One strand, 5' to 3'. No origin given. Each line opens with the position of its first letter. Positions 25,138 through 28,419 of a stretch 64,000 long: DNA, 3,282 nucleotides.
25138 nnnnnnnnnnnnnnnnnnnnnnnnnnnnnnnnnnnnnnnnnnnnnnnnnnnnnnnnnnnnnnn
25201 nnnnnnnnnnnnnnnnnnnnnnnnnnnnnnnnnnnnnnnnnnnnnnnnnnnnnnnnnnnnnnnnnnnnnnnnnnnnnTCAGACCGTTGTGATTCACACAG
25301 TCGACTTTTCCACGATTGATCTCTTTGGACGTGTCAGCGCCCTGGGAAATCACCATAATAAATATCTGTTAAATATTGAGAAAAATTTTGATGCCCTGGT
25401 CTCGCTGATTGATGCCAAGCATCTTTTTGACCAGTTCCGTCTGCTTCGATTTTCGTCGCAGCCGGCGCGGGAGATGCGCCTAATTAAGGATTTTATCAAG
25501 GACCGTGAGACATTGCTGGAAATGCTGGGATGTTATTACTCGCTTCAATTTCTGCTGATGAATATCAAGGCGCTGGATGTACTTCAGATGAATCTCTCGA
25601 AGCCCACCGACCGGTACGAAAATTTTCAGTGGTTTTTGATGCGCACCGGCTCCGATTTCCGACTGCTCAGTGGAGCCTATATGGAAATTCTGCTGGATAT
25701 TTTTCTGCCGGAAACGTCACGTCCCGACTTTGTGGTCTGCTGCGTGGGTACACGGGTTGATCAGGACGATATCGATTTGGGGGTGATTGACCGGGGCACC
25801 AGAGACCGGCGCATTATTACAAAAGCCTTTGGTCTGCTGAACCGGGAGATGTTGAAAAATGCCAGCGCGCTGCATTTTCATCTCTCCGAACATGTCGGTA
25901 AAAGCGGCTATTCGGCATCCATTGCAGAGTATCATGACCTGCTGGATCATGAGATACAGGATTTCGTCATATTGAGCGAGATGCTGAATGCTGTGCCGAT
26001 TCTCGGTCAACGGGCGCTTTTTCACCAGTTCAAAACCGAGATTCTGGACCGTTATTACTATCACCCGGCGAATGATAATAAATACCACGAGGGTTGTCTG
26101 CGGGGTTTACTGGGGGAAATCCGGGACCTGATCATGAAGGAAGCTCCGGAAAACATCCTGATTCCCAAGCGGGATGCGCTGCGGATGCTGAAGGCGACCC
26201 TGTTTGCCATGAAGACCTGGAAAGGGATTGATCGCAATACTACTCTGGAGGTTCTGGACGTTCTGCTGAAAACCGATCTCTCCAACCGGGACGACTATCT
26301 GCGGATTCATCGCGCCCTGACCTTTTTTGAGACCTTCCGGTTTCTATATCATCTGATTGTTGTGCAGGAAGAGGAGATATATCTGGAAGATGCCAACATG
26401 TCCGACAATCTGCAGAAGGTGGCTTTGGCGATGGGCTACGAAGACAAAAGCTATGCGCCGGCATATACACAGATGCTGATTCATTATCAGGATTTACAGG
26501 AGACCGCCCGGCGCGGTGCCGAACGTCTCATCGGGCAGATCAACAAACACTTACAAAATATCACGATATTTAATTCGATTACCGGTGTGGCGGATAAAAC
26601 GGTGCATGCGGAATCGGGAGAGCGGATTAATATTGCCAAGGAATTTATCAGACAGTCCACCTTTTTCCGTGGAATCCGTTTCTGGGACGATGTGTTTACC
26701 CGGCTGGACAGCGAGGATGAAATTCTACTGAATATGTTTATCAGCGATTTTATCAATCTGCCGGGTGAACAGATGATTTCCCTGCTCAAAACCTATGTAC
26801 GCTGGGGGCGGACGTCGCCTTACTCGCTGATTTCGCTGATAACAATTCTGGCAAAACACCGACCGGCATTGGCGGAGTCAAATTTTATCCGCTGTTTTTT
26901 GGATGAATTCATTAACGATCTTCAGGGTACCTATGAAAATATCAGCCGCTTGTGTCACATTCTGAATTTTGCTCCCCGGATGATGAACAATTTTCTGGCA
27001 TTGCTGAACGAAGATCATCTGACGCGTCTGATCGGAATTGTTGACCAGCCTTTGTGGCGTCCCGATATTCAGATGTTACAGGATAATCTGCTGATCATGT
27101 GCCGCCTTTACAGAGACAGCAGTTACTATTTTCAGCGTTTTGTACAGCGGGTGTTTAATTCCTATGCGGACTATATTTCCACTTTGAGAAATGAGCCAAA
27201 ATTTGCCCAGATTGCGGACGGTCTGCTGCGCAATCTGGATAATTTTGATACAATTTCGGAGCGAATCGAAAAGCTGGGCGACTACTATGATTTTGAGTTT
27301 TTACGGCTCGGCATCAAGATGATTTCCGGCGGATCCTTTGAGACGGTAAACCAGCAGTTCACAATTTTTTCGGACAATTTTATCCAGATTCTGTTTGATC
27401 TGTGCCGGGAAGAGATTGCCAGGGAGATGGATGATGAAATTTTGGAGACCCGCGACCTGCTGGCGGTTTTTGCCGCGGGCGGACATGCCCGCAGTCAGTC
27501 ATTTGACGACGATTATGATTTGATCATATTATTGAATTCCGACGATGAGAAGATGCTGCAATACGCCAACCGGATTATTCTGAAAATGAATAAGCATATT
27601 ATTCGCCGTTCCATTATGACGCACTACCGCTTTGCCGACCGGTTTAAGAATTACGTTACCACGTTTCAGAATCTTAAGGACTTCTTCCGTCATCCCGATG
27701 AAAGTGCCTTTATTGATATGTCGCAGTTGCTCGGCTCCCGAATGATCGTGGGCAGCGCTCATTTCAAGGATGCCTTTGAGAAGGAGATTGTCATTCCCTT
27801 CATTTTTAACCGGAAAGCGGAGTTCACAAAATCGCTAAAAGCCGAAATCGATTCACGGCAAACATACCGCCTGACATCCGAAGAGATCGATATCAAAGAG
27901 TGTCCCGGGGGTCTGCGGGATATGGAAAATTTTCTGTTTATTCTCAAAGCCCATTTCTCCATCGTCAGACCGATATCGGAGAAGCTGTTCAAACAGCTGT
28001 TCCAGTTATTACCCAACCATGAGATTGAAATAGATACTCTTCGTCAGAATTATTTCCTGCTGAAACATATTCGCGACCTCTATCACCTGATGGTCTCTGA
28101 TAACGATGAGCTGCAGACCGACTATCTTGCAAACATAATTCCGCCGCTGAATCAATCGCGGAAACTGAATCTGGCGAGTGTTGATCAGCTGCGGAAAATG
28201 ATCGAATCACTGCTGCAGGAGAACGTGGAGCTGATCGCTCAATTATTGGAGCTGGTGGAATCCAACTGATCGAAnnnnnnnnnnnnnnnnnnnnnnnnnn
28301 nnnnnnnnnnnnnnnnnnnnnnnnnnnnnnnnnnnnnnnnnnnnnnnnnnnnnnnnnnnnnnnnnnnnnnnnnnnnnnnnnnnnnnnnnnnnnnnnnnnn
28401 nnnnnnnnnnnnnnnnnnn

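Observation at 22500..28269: Divergent GlnE-like tandem nucleotidyltransferase encoded directly downstream of korDABC (2-oxoacid:ferredoxin oxidoreductase)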

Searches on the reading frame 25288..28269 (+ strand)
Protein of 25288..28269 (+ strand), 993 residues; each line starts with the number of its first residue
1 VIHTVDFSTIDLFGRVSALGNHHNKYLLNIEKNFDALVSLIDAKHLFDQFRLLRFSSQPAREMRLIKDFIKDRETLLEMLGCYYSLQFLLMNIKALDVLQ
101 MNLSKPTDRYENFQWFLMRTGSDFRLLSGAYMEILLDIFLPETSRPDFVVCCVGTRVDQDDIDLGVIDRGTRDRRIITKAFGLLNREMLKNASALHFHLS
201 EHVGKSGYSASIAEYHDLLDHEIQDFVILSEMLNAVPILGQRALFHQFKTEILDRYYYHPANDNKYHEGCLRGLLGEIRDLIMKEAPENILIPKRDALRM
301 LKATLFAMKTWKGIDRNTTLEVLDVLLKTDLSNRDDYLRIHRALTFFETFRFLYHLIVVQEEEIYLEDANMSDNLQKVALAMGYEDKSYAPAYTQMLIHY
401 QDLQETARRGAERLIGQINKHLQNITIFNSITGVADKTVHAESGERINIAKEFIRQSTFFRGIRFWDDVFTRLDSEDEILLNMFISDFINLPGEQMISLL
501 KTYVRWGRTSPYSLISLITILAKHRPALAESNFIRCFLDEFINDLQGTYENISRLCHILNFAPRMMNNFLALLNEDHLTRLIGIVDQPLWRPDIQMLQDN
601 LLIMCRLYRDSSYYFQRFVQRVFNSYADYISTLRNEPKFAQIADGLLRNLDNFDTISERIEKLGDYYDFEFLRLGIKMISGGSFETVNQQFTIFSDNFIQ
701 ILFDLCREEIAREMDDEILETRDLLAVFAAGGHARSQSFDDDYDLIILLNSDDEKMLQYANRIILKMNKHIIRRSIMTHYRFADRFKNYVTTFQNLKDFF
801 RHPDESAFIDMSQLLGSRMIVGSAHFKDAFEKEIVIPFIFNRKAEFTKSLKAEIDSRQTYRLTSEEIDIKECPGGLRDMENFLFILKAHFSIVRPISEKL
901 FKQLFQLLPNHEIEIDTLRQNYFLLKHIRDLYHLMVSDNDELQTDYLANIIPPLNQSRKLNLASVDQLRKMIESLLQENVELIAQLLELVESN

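Call 8: search_protein_families(library=pfam, proteins=[window:25288-28269:+], max_evalue=0.01)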
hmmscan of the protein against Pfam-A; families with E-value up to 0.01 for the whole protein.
window:25288-28269:+ (993 aa): 2 families
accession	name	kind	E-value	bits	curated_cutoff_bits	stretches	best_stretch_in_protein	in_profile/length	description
PF08335.16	GlnD_UR_UTase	-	7.7e-13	49.1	21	2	853-984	10-138/141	GlnD PII-uridylyltransferase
PF20169.3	DUF6537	-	0.00071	19.9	27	1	378-453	9-82/203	Family of unknown function (DUF6537)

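Call 9: search_protein_families(library=ncbifam, proteins=[window:25288-28269:+], max_evalue=0.01)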
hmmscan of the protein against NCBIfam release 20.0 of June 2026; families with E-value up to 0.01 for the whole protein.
window:25288-28269:+ (993 aa): 4 families
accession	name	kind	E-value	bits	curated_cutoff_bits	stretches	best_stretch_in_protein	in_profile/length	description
NF003467.0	PRK05092.1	equivalog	8.4e-09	33.7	959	1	686-937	75-306/940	[protein-PII] uridylyltransferase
TIGR01693.1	UTase_glnD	equivalog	1.4e-08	33.5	519.4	1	813-939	118-241/850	[protein-PII] uridylyltransferase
NF002837.0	PRK03059.1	equivalog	1.9e-08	32.8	1010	1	723-946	61-265/857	[protein-PII] uridylyltransferase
NF003448.0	PRK05007.1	equivalog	6.1e-07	27.7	1255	1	813-990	155-328/884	bifunctional uridylyltransferase/uridylyl-removing protein GlnD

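Call 10: find_homologous_proteins(query=window:25288-28269:+)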
Query window:25288-28269:+ (993 aa): 139 proteins with E <= 0.001 among 8000 candidates; the best 120 are listed.
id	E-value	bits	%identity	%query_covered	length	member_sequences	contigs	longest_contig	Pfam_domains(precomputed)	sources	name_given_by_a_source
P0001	0.0e+0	2229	100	100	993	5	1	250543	PF08335.17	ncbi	ncbi:MAG: hypothetical protein ACP5FZ_00670 [Fidelibacterota bacterium]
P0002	0.0e+0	1969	89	100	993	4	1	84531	PF08335.17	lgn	-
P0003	0.0e+0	1777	79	99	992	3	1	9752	PF08335.17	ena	-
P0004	0.0e+0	1755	79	100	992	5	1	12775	PF08335.17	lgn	-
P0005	0.0e+0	1754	78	100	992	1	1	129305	PF08335.17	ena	-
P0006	0.0e+0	1754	79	100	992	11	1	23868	PF08335.17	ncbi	ncbi:MAG: hypothetical protein V1715_05360 [bacterium]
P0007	0.0e+0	1748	78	100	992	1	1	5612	PF08335.17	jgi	-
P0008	0.0e+0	1744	79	100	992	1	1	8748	PF08335.17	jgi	-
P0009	0.0e+0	1742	79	100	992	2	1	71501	PF08335.17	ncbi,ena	-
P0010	0.0e+0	1741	78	100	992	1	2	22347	PF08335.17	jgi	-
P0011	0.0e+0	1741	78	100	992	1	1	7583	PF08335.17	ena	-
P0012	0.0e+0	1725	77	100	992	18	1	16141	PF08335.17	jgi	-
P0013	0.0e+0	1672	75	100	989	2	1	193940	PF08335.17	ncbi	-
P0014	0.0e+0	1647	74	99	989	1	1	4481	PF08335.17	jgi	jgi:hypothetical protein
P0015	0.0e+0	1599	73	99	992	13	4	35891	PF08335.17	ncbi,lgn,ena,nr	ncbi:MAG: hypothetical protein H8D42_04305 [Candidatus Marinimicrobia bacterium]|nr:hypothetical pro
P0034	0.0e+0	1230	55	100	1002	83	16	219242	PF08335.17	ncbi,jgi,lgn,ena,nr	ncbi:MAG TPA: hypothetical protein PLF00_01165 [Candidatus Marinimicrobia bacterium]|jgi:hypothetica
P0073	1.2e-217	743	39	96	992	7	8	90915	PF08335.17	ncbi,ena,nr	ncbi:hypothetical protein H8E88_14810 [candidate division KSB1 bacterium]|nr:hypothetical protein [c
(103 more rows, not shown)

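Call 11: search_solved_structures(query=window:25288-28269:+, max_evalue=1, show_alignments=3)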
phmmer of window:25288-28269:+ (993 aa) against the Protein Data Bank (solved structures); distinct sequences matched with E-value up to 1: 0.

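Call 13: find_encoding_contigs(protein=P0073, flank=8000, max_places=3)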
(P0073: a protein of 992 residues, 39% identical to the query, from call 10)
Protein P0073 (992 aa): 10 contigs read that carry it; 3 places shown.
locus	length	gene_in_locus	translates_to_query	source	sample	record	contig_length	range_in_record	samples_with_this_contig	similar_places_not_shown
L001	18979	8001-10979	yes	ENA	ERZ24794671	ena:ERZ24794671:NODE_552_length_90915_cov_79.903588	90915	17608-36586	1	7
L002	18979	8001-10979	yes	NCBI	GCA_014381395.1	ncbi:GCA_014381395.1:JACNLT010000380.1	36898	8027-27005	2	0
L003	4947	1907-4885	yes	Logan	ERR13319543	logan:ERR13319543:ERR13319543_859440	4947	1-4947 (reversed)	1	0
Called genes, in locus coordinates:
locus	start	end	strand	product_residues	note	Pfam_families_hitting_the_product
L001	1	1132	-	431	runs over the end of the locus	PF01408:GFO_IDH_MocA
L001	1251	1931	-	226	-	PF09365:DUF2461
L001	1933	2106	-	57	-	-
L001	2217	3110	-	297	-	-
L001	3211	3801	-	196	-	PF13420:Acetyltransf_4 (weak), PF13302:Acetyltransf_3 (weak), PF00583:Acetyltransf_1, PF13673:Acetyltransf_10 (faint), PF13508:Acetyltransf_7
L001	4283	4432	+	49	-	-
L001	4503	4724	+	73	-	PF13183:Fer4_8 (faint), PF13484:Fer4_16 (faint), PF14697:Fer4_21 (faint), PF00037:Fer4 (weak), PF13237:Fer4_10 (weak), PF12838:Fer4_7 (weak), PF13187:Fer4_9 (weak), PF00037:Fer4 (weak), +3 more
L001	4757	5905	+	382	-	PF01855:POR_N, PF17147:PFOR_II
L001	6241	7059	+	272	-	PF02775:TPP_enzyme_C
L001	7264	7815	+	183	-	PF01558:POR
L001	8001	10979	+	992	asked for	PF08335:GlnD_UR_UTase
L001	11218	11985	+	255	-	PF02649:GCHY-1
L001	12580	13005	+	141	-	PF00334:NDK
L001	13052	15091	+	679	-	PF12838:Fer4_7 (weak), PF13187:Fer4_9 (weak), PF13237:Fer4_10, PF14697:Fer4_21 (weak), PF02906:Fe_hyd_lg_C, PF04060:FeS, PF00512:HisKA, PF02518:HATPase_c, +4 more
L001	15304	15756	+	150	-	PF00072:Response_reg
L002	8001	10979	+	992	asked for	PF08335:GlnD_UR_UTase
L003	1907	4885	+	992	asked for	PF08335:GlnD_UR_UTase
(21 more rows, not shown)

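Call 14: find_encoding_contigs(protein=P0034, flank=8000, max_places=3)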
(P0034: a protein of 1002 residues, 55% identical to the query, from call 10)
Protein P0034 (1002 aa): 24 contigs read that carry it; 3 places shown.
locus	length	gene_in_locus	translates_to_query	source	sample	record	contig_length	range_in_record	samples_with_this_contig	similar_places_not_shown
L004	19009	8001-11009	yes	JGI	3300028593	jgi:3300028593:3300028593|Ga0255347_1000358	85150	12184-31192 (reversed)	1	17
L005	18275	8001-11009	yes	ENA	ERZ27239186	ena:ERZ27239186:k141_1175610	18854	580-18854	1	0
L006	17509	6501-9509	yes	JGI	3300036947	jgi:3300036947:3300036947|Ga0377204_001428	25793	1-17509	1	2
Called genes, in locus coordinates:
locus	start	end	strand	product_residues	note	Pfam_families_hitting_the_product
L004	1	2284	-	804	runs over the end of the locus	PF01734:Patatin, PF07244:POTRA, PF01103:Omp85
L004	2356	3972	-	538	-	PF09976:TPR_21 (faint), PF13174:TPR_6 (faint), PF13525:YfiO (weak), PF14559:TPR_19 (faint), PF13428:TPR_14 (faint), PF08334:T2SSG (faint)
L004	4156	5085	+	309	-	PF02016:Peptidase_S66, PF17676:Peptidase_S66C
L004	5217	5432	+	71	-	PF12797:Fer4_2 (faint), PF12837:Fer4_6 (faint), PF13237:Fer4_10 (weak), PF13484:Fer4_16 (faint), PF00037:Fer4 (weak), PF14697:Fer4_21 (weak), PF12838:Fer4_7, PF13187:Fer4_9 (weak), +1 more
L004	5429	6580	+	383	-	PF01855:POR_N, PF02780:Transketolase_C (weak), PF17147:PFOR_II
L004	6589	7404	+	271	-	PF02775:TPP_enzyme_C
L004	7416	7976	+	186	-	PF01558:POR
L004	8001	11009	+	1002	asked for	PF08335:GlnD_UR_UTase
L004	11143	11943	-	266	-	PF04055:Radical_SAM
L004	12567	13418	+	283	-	PF00793:DAHP_synth_1, PF03102:NeuB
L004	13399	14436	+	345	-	PF01761:DHQ_synthase, PF24621:DHQS_C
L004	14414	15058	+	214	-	PF01487:DHquinase_I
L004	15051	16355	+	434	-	PF08501:Shikimate_dh_N, PF01488:Shikimate_DH, PF03807:F420_oxidored (weak), PF13238:AAA_18 (weak), PF01202:SKI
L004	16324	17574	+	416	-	PF00275:EPSP_synthase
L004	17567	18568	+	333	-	PF01264:Chorismate_synt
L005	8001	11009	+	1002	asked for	PF08335:GlnD_UR_UTase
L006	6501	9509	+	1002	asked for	PF08335:GlnD_UR_UTase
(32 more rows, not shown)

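Call 17: find_related_loci(query=A1, collection=genome_contigs, flank=10000)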
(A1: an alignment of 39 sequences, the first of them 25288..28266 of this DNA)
Query A1 (993 aa) in genome_contigs; peptide patterns used: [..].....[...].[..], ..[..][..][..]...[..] (x = any residue, [..] = any of these).
275 stretches matched a pattern; 219 encode a relative of the query (tblastn E <= 1e-3); the best 80 are kept; 80 distinct loci.
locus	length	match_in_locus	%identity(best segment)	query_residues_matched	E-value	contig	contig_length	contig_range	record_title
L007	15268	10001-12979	88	1-993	0e+0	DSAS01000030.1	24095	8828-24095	MAG TPA_asm: Candidatus Neomarinimicrobiota bacterium isolate SpSt-1154 Ga0129302_1000751, whole genome shotgun sequence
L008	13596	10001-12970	79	1-991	0e+0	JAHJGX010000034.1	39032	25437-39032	MAG: bacterium isolate Modern_marine_glass_biofilm.mb.88 Modern_marine_glas.mb.88_k141_118091, whole genome shotgun sequ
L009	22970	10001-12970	78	1-991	0e+0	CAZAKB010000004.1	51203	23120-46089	MAG TPA_asm: uncultured bacterium isolate SRP178699_co1_181 genome assembly, contig: NODE_582_length_51203_cov_19.210272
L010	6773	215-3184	77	1-991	0e+0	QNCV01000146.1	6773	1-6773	MAG: Candidatus Neomarinimicrobiota bacterium isolate B118_G9 B118_Guay9_scaffold_18509, whole genome shotgun sequence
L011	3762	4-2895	79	29-993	0e+0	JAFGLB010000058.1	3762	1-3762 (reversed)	MAG: Bacteroidetes bacterium isolate Zod_Metabat.377 k87_3234857, whole genome shotgun sequence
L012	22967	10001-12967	74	1-990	0e+0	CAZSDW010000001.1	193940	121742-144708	MAG TPA_asm: uncultured bacterium isolate SRP214966_co4_6 genome assembly, contig: NODE_4_length_193940_cov_9.276215, wh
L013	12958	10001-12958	73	1-987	0e+0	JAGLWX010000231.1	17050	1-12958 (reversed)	MAG: Candidatus Neomarinimicrobiota bacterium isolate RS_12_34 ZL285.bin.34.fa_231, whole genome shotgun sequence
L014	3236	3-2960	73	1-987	0e+0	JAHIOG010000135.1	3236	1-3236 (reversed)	MAG: bacterium isolate KR13_S3.mb.119 KR13_S3.mb.119_k141_124819, whole genome shotgun sequence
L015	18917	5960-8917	73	1-987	0e+0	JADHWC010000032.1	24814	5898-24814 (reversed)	MAG: Candidatus Neomarinimicrobiota bacterium isolate BS750m-G17 BS-750m-C2724, whole genome shotgun sequence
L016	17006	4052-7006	70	1-987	0e+0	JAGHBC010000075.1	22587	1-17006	MAG: Candidatus Neomarinimicrobiota bacterium isolate AUK246 PB_MBMC_200_c_000000000181, whole genome shotgun sequence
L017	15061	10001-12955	70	1-987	0e+0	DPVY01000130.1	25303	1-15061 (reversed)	MAG TPA_asm: Candidatus Neomarinimicrobiota bacterium isolate UBA9312 contig_9017, whole genome shotgun sequence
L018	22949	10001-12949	64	1-987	0e+0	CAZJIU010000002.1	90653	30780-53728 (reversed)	MAG TPA_asm: uncultured bacterium isolate binchicken_co89_626 genome assembly, contig: NODE_232_length_90653_cov_13.1835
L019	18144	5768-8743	79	1-993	0e+0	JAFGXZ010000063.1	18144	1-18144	MAG: Candidatus Neomarinimicrobiota bacterium isolate ZodW_Metabat.79 k87_2761534, whole genome shotgun sequence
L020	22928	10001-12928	60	3-980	0e+0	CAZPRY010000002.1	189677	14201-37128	MAG TPA_asm: uncultured bacterium isolate SRP178699_co1_642 genome assembly, contig: NODE_16_length_189677_cov_10.661938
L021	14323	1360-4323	57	1-989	0e+0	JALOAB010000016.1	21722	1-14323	MAG: Candidatus Neomarinimicrobiota bacterium isolate SO_2017_LW2 bin 134 scaffold_5351_c1_LW138R_2017, whole genome sho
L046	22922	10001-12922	39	15-990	0e+0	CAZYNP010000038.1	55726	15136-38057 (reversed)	MAG TPA_asm: uncultured Cytophagia bacterium isolate binchicken_co274_472 genome assembly, contig: NODE_1494_length_5572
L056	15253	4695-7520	39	12-950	0e+0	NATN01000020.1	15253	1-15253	MAG: candidate division KSB1 bacterium 4484_87 ex4484_87_scaffold_1523, whole genome shotgun sequence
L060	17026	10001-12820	39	15-954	0e+0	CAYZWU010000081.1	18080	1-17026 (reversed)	MAG TPA_asm: uncultured Phycisphaerales bacterium isolate binchicken_co147_420 genome assembly, contig: NODE_10129_lengt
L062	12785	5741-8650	36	15-992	0e+0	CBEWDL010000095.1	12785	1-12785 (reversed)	MAG TPA_asm: uncultured bacterium isolate SRR12059192_binner23_Refined_3 genome assembly, contig: ERZ26875191.110, whole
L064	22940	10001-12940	38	15-990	0e+0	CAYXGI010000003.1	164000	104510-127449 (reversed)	MAG TPA_asm: uncultured Phycisphaerales bacterium isolate binchicken_co147_286 genome assembly, contig: NODE_126_length_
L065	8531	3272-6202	38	12-992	0e+0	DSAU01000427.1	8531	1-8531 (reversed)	MAG TPA_asm: bacterium isolate SpSt-1156 Ga0129302_1005082, whole genome shotgun sequence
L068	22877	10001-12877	37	15-985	0e+0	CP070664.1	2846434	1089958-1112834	MAG: candidate division WOR-3 bacterium isolate bin77 chromosome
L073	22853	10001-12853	37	15-961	0e+0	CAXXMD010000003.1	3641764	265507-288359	MAG: bacterium isolate 34b47f7c-149a-4d63-8646-7cec6dbf5787 genome assembly, contig: contig_3, whole genome shotgun sequ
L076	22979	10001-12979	38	2-987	0e+0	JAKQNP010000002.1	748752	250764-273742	MAG: bacterium isolate USDV_metabat.15 k141_861689, whole genome shotgun sequence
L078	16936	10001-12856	35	2-955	0e+0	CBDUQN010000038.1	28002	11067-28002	MAG TPA_asm: uncultured bacterium isolate SRR22302361_binner12_Refined_26 genome assembly, contig: ERZ25748748.533, whol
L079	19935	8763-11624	37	17-978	0e+0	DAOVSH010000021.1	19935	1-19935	MAG TPA_asm: Candidatus Cloacimonadota bacterium isolate CSMAG_1622 CSMAG_1622_k141_583290_length_19935_cov_40.4230, who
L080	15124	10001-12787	38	6-947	0e+0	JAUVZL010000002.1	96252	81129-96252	MAG: Candidatus Stahlbacteria bacterium isolate CSMAG_1267 CSMAG_1267_k141_746566_length_96252_cov_23.9281, whole genome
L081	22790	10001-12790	41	15-948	0e+0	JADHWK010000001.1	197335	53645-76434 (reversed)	MAG: candidate division KSB1 bacterium isolate BS750m-G25 BS-750m-C10, whole genome shotgun sequence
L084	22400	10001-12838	37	5-947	0e+0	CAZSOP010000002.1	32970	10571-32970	MAG TPA_asm: uncultured Cytophagia bacterium isolate binchicken_co8_16 genome assembly, contig: NODE_1626_length_32970_c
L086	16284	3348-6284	36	12-988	0e+0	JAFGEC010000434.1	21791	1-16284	MAG: candidate division KSB1 bacterium isolate Zod_Metabat.1209 k87_6755259, whole genome shotgun sequence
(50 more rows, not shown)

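Call 29: find_encoding_contigs(protein=window:25288-28269:+, flank=10000, max_places=1)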
Protein window:25288-28269:+ (993 aa): no gene with exactly this product is on record in the collection.

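Call 30: find_encoding_contigs(protein=P0001, flank=10000, max_places=2)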
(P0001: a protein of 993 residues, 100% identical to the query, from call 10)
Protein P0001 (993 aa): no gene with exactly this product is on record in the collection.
